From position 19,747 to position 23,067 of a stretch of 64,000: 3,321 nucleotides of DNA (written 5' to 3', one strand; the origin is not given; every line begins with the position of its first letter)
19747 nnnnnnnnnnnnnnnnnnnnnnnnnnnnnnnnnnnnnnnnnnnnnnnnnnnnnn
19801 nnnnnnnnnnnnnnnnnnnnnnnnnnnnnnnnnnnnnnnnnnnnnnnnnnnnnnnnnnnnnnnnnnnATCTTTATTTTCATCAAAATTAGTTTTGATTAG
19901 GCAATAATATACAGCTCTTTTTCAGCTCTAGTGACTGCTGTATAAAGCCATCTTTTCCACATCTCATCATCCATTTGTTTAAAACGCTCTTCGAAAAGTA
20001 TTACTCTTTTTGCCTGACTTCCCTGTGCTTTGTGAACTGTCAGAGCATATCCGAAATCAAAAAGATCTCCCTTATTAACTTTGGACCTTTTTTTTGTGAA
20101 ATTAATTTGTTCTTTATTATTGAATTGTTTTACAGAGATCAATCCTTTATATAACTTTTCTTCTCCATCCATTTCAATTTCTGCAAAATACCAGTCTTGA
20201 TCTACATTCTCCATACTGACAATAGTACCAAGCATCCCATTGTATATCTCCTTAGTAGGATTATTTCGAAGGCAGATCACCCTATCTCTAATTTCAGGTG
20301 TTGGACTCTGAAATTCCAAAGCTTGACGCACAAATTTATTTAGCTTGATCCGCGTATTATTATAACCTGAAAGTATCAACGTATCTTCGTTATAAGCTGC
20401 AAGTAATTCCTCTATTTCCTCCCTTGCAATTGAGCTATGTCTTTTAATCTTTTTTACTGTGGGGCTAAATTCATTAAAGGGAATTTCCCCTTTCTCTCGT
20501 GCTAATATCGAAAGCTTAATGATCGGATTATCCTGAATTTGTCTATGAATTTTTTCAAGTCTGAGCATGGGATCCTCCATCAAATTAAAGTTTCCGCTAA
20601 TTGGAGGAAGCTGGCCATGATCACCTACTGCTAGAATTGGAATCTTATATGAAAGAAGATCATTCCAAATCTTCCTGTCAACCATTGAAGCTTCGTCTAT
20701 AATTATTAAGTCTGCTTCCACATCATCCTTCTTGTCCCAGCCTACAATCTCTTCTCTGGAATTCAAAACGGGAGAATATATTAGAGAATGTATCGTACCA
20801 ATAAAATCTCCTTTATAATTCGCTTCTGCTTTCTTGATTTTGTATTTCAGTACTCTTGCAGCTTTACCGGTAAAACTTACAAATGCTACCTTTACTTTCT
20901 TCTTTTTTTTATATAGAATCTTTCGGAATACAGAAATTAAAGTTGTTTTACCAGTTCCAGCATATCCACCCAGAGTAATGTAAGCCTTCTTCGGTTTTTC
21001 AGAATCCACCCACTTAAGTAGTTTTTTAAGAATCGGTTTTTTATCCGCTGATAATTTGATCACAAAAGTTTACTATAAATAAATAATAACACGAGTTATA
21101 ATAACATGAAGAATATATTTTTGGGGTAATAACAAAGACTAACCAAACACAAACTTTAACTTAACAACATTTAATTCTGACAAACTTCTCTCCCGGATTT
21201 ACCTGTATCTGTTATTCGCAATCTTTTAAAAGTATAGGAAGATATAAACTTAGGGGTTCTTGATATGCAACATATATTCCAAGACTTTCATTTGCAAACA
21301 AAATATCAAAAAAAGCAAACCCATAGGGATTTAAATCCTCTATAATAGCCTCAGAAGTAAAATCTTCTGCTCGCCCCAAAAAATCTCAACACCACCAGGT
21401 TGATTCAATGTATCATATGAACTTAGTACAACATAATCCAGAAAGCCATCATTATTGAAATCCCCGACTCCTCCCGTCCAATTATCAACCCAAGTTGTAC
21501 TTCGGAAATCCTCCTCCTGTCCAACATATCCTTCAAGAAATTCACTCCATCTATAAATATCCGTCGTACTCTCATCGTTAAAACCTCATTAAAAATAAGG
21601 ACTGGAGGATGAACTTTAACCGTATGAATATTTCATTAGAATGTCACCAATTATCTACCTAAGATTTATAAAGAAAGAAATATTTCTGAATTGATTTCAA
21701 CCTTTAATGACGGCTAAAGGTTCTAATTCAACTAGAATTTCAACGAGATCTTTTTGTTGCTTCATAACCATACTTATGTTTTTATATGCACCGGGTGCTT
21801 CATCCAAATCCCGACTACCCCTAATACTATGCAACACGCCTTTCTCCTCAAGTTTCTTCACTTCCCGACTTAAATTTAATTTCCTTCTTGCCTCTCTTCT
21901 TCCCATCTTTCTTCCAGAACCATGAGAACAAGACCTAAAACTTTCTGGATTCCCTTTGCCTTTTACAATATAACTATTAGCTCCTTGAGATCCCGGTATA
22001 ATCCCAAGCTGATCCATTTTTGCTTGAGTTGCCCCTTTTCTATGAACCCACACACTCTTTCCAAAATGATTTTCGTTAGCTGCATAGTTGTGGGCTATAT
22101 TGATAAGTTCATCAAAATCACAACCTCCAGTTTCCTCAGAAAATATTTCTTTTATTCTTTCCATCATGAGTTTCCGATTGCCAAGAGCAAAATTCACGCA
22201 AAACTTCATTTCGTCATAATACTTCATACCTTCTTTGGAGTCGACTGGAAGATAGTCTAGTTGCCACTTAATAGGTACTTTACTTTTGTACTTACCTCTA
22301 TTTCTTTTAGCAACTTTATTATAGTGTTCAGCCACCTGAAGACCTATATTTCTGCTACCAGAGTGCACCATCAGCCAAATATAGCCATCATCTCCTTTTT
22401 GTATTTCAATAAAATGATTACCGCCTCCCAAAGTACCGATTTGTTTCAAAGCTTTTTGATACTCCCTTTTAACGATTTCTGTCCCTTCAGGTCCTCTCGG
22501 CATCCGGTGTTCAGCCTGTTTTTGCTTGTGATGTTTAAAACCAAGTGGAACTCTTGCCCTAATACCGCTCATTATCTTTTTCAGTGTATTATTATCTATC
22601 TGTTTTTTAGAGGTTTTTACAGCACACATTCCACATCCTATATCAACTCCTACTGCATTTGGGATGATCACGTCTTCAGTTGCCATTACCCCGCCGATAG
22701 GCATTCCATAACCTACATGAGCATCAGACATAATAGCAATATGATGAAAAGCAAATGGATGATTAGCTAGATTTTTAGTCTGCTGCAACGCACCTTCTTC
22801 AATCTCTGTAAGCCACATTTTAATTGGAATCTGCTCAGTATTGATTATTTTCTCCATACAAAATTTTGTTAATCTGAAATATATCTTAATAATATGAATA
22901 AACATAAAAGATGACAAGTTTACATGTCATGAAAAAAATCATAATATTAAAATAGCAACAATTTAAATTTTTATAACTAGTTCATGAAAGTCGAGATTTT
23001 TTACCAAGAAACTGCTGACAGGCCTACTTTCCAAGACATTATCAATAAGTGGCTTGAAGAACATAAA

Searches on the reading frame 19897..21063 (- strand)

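Call 15: search_protein_families(library=pfam, proteins=[window:19897-21063:-], max_evalue=0.01)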
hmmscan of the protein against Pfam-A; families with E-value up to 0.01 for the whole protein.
window:19897-21063:- (388 aa): 14 families
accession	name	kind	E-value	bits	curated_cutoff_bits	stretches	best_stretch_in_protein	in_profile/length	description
PF13245.12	AAA_19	-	1.6e-19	70.9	25.1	1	26-155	11-132/134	AAA domain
PF13604.12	AAA_30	-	4.5e-19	69.4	27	1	27-195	19-174/191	AAA domain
PF13538.12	UvrD_C_2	-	1.1e-16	60.8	27.4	1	338-387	2-52/52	UvrD-like helicase C-terminal domain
PF01443.25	Viral_helicase1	-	3e-08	34.2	21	1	320-387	168-227/228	Viral superfamily 1 RNA helicase core domain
PF00580.27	UvrD-helicase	-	1.4e-07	32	23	1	35-126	22-111/271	UvrD/REP helicase N-terminal domain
PF05970.20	PIF1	-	3.6e-07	30.4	25.9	1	3-136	1-122/223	PIF1-like helicase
PF18335.7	SH3_13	-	1e-06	28.8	41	1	254-288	24-58/65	ATP-dependent RecD-like DNA helicase SH3 domain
PF09848.15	SLFN-g3_helicase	-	9.4e-06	25.6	24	1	28-126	3-89/354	Schlafen group 3, DNA/RNA helicase domain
PF13086.12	AAA_11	-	0.0025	18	27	0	116-155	213-253/257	AAA domain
PF05127.21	NAT10_TcmA_helicase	-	0.0026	18.1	22.7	0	35-145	6-119/176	RNA cytidine acetyltransferase NAT10/TcmA, helicase domain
PF13191.12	AAA_16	-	0.0033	18.4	32.6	1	19-69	19-61/167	AAA ATPase domain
PF24883.2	NPHP3_N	-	0.0042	17.7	24.8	1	15-69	12-65/164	Nephrocystin 3, N-terminal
PF03266.21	NTPase_1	-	0.0042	17.4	23.9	0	29-125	2-104/168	NTPase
PF13361.12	UvrD_C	-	0.0076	16.1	25.6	0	15-387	146-346/350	UvrD-like helicase C-terminal domain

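Call 69: search_protein_families(library=padloc, proteins=[window:19897-21063:-], max_evalue=0.01)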
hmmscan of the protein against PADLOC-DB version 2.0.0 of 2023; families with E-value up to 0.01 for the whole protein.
window:19897-21063:- (388 aa): 33 families (the best 25 are shown)
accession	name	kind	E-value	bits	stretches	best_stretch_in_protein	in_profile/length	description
PDLC04476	PDC-M16A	-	4.7e-40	135.7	2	1-302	1-340/691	-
PDLC04475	PDC-M16A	-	3.4e-36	123.1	2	2-300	10-344/721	-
PDLC01734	typeIV_RecD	-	1.9e-30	103.8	1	32-387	360-715/763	RecD_0_IVD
PDLC05066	PDC-S68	-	8.7e-28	94.9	2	30-155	597-721/1202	-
PDLC05064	PDC-S68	-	3.3e-27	92.7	2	26-250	700-914/1273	-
PDLC05065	PDC-S68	-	2.4e-25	86.5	2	31-155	625-745/1221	-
PDLC04472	PDC-M16A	-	1.4e-24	84.5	3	337-387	648-698/930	-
PDLC05035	PDC-S53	-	2.9e-20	69.9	1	32-386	516-864/900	-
PDLC01148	RecD_like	-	6.4e-19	65.7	1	31-387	333-679/719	RecD/Tra ATPase fused to N-terminal HHH domain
PDLC04474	PDC-M16A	-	4.6e-15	53.1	2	334-386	645-700/917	-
PDLC00122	GajB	-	2.8e-12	44.3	2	34-100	24-88/502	UrvD helicase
PDLC00132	GajB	-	1.4e-10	38.4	1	33-113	23-102/625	UrvD helicase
PDLC00129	GajB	-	1.7e-08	31.5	1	31-128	30-131/594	UrvD helicase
PDLC03802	RTasHel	-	1.3e-07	28.9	1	35-97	27-91/675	DRT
PDLC00127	GajB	-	4.1e-07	26.9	1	36-98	30-94/594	UrvD helicase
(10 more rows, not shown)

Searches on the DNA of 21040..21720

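Call 82: search_rna_families(source=window, start=21040, end=21720, threshold=evalue, max_evalue=5)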
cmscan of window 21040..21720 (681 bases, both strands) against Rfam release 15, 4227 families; matches with E-value up to 5: 1.
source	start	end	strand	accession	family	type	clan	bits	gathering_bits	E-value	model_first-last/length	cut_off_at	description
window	21303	21336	-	RF01373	CRISPR-DR60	Gene; CRISPR;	-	18.5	45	1.8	1-37/37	no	CRISPR RNA direct repeat element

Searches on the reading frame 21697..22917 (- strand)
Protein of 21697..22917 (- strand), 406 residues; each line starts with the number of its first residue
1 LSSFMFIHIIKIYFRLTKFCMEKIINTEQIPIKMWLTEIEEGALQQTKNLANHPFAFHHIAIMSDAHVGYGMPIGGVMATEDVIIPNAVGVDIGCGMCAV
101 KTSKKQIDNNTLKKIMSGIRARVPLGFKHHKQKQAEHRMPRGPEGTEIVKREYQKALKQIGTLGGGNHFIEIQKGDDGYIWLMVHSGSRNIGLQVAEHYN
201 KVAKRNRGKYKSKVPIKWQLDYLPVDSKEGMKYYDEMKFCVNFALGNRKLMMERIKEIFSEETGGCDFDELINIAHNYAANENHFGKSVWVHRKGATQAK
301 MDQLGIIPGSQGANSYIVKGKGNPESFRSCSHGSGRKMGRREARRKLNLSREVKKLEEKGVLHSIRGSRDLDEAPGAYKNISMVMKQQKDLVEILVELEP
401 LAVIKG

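Call 15: search_protein_families(library=pfam, proteins=[window:21697-22917:-], max_evalue=0.01)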
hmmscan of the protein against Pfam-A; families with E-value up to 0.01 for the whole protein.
window:21697-22917:- (406 aa): 1 family
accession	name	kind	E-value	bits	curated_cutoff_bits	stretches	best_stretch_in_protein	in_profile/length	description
PF01139.22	RtcB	-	4.9e-112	375.7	27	1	46-406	1-426/426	tRNA-splicing ligase RtcB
